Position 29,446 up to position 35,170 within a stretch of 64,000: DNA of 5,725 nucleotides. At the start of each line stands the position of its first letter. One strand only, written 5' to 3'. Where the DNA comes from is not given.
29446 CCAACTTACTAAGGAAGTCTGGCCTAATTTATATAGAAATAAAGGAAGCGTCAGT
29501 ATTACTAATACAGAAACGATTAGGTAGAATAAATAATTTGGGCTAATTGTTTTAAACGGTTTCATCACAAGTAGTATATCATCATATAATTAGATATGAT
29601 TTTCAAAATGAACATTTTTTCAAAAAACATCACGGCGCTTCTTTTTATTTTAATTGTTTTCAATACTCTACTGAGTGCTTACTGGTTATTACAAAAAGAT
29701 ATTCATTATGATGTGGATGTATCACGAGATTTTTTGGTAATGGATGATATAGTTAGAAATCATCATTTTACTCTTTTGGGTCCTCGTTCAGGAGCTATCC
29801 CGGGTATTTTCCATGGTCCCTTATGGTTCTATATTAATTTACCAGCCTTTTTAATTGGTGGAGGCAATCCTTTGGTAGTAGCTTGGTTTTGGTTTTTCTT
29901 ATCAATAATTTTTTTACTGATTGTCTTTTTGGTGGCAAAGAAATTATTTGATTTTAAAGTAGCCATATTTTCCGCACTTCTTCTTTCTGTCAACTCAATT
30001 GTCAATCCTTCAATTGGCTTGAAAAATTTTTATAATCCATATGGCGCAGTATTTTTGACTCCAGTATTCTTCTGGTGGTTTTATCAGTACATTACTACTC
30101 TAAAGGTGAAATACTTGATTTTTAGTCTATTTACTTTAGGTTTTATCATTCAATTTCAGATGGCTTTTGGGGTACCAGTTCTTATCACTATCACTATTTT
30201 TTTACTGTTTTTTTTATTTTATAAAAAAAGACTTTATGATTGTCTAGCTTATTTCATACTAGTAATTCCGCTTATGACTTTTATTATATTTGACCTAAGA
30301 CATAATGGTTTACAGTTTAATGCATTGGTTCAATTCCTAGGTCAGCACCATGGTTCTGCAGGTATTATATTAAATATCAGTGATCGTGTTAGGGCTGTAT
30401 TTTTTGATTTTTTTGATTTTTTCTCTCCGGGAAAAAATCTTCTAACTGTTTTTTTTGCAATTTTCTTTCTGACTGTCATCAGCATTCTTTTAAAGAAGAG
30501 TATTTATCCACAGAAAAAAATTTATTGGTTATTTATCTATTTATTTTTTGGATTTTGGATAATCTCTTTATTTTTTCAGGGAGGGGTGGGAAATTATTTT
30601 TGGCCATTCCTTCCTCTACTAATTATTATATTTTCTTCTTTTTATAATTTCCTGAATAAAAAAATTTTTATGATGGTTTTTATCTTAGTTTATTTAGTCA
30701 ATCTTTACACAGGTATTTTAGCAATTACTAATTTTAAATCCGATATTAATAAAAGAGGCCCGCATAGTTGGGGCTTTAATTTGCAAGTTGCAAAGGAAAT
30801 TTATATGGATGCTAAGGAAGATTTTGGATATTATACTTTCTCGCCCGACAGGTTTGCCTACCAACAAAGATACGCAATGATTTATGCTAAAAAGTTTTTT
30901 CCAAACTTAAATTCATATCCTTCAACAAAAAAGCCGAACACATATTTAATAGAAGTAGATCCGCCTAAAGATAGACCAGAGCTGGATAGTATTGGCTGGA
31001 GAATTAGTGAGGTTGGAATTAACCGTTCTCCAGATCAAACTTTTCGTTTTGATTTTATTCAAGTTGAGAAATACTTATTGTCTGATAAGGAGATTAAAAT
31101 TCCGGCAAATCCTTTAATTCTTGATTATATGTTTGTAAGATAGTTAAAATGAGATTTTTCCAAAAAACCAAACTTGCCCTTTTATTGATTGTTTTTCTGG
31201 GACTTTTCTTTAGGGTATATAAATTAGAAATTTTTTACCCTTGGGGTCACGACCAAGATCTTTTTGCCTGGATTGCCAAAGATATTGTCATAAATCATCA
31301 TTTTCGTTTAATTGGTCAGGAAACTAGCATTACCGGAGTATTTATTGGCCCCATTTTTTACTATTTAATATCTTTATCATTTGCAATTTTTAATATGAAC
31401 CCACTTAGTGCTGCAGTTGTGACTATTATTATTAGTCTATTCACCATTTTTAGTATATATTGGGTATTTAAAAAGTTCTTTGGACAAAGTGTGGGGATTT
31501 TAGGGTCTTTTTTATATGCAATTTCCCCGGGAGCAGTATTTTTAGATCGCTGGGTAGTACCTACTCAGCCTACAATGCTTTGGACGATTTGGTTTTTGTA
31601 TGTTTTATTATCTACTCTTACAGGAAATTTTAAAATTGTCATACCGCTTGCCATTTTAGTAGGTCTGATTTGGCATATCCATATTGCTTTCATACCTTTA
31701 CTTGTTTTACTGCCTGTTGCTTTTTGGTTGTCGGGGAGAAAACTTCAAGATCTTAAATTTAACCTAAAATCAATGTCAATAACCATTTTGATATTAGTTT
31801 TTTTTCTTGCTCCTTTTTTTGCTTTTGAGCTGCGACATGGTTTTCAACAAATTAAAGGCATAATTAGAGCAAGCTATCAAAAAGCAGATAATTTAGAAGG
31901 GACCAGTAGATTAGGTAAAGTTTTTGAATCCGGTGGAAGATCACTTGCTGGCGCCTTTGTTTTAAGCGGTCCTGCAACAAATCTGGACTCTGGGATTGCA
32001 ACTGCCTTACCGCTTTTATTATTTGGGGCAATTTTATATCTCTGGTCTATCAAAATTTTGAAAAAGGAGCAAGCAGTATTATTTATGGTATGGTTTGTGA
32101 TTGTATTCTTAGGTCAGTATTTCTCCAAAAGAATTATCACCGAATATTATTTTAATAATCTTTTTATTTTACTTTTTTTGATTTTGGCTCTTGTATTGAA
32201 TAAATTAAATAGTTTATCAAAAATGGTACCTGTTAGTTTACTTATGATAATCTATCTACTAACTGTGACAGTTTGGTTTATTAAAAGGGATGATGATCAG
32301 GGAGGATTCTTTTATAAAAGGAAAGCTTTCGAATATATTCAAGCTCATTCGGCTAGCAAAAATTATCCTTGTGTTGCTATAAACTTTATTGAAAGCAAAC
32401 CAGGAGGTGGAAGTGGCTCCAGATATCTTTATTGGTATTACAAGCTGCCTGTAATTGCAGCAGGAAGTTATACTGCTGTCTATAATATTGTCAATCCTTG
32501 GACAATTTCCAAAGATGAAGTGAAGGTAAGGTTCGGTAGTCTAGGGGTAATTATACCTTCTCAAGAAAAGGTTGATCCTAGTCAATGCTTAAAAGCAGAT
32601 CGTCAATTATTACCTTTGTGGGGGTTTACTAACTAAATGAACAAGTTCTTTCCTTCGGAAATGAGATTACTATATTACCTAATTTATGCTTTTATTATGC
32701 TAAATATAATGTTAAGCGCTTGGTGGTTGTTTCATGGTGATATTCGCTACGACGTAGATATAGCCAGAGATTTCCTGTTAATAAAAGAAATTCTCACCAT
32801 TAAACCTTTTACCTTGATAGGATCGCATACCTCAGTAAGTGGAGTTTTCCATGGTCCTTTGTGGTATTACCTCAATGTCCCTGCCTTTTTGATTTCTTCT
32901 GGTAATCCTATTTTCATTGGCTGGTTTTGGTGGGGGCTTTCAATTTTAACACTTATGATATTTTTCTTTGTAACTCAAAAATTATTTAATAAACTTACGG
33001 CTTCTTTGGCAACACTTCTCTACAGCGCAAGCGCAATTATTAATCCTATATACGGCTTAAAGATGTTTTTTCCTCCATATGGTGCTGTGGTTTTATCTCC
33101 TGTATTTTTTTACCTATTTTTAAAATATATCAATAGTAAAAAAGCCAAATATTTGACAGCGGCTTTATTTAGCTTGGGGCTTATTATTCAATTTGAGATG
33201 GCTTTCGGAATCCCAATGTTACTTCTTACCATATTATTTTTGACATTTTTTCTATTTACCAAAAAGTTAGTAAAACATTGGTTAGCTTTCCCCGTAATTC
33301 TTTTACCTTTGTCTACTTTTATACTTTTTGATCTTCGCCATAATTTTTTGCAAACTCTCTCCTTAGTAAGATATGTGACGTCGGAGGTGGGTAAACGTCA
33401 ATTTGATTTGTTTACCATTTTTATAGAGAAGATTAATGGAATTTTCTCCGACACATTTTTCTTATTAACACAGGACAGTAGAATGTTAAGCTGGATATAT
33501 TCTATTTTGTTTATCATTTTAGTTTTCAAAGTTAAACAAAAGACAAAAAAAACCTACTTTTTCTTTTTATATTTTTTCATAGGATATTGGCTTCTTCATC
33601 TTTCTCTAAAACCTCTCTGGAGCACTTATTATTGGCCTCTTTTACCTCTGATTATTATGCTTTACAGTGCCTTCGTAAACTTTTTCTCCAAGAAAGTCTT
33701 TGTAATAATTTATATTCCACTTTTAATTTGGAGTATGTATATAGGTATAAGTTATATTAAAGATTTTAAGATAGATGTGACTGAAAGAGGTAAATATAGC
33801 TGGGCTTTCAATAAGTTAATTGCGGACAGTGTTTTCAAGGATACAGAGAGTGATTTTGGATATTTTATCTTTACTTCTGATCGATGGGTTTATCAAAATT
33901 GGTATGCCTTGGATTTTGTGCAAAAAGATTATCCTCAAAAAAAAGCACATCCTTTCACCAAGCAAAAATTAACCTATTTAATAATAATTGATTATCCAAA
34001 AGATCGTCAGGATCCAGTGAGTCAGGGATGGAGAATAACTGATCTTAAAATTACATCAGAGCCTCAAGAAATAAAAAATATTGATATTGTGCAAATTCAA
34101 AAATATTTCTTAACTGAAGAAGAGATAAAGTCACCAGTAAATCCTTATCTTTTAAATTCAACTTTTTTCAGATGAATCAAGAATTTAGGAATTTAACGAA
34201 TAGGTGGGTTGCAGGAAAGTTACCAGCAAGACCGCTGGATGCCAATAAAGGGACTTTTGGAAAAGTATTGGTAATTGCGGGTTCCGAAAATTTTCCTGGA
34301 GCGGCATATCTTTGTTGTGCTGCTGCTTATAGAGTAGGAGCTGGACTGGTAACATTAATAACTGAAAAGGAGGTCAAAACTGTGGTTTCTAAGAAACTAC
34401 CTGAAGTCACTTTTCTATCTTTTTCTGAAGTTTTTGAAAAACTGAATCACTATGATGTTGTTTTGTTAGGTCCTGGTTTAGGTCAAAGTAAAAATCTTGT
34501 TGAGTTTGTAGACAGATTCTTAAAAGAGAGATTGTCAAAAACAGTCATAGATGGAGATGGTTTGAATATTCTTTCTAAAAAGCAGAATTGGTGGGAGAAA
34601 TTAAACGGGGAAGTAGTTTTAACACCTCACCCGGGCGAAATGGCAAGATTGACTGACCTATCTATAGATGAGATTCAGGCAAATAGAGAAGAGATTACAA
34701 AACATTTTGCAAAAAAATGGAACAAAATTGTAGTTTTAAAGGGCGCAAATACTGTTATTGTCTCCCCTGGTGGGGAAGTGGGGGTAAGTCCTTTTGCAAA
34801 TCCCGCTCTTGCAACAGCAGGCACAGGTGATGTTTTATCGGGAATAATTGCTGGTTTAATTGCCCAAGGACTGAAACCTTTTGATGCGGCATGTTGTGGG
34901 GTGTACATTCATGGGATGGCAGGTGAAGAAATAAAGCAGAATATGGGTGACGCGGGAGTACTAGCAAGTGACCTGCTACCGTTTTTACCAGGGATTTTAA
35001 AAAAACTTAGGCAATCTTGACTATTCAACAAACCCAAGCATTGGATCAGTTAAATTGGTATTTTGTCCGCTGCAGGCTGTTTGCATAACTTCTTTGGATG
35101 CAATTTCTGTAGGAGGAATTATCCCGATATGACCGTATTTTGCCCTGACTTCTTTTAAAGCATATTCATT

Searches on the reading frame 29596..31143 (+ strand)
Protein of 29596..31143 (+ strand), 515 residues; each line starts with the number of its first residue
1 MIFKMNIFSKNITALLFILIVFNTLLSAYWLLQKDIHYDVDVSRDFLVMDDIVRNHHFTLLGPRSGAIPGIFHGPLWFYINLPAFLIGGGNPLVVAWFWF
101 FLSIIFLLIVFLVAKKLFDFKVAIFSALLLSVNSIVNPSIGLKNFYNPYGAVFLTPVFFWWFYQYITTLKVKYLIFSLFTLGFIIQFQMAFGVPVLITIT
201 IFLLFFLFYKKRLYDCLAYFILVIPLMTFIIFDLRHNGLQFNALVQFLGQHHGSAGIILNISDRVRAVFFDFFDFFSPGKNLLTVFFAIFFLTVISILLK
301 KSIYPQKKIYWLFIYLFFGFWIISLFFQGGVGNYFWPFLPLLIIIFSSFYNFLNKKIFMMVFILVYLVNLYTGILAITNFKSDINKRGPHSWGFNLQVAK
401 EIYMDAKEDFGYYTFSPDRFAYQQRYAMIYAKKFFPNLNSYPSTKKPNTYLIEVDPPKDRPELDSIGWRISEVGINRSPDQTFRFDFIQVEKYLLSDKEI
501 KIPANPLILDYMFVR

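Call 16: search_protein_families(library=pfam, proteins=[window:29596-31143:+], max_evalue=0.001)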
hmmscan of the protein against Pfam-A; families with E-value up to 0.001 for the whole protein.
window:29596-31143:+ (515 aa): 1 family
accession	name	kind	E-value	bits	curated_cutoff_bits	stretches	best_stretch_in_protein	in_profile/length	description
PF13231.12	PMT_2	-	0.0006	20.5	26.1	1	73-229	2-154/160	Dolichyl-phosphate-mannose-protein mannosyltransferase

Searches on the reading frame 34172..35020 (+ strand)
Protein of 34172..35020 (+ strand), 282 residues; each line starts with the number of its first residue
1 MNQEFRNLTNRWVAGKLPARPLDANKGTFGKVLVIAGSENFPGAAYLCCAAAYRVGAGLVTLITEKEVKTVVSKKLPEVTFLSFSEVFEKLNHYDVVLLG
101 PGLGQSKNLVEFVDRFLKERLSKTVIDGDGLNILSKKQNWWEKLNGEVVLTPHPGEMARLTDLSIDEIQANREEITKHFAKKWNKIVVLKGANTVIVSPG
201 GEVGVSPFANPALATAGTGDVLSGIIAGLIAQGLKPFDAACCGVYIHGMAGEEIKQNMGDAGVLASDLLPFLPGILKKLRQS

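Call 16: search_protein_families(library=pfam, proteins=[window:34172-35020:+], max_evalue=0.001)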
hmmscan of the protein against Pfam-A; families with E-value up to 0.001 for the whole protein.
window:34172-35020:+ (282 aa): 2 families
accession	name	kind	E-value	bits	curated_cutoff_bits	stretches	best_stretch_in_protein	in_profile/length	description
PF01256.23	Carb_kinase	-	1.3e-68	231.5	27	1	32-269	1-237/242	NAD(P)H-hydrate dehydratase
PF08543.17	Phos_pyr_kin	-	1.2e-05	25.3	27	1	147-240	120-221/246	Phosphomethylpyrimidine kinase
